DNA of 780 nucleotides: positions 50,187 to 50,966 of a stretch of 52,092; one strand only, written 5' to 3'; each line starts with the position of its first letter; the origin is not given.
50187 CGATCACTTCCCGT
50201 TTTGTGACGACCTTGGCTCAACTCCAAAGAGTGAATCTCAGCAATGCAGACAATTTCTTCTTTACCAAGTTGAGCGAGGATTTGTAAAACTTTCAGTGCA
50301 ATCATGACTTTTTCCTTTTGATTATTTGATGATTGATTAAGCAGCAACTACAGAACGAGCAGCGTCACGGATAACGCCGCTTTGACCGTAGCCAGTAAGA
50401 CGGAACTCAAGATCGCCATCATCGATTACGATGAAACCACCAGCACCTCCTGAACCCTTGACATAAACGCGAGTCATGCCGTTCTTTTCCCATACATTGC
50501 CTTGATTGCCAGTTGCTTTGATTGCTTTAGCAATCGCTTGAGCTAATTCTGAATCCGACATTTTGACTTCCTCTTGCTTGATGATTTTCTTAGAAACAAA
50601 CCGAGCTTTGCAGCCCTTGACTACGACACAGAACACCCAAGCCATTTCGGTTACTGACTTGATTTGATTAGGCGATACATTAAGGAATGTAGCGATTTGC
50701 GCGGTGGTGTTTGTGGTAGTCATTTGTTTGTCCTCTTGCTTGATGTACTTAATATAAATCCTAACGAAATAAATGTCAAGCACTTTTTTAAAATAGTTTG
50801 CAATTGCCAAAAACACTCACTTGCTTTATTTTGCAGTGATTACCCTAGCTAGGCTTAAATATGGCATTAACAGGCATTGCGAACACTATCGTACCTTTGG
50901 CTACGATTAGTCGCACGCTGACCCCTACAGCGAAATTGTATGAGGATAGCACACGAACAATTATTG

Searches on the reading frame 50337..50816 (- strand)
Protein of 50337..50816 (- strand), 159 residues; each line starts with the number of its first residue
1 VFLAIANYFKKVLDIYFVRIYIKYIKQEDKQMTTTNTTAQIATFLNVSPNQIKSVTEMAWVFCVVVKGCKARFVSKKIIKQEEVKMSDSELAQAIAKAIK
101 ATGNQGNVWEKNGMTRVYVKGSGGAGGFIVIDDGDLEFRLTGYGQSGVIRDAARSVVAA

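Call 91: search_protein_families(library=pfam, proteins=[window:50337-50816:-], max_evalue=0.01)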
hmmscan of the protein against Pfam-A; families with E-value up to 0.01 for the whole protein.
window:50337-50816:- (159 aa): 2 families
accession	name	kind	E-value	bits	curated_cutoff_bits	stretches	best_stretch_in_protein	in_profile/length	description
PF14527.11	LAGLIDADG_WhiA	-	0.00059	20.3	23.2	0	83-121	25-63/93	WhiA LAGLIDADG-like domain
PF05698.19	Trigger_C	-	0.0088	16.5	22.7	0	70-104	95-130/162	Bacterial trigger factor protein (TF) C-terminus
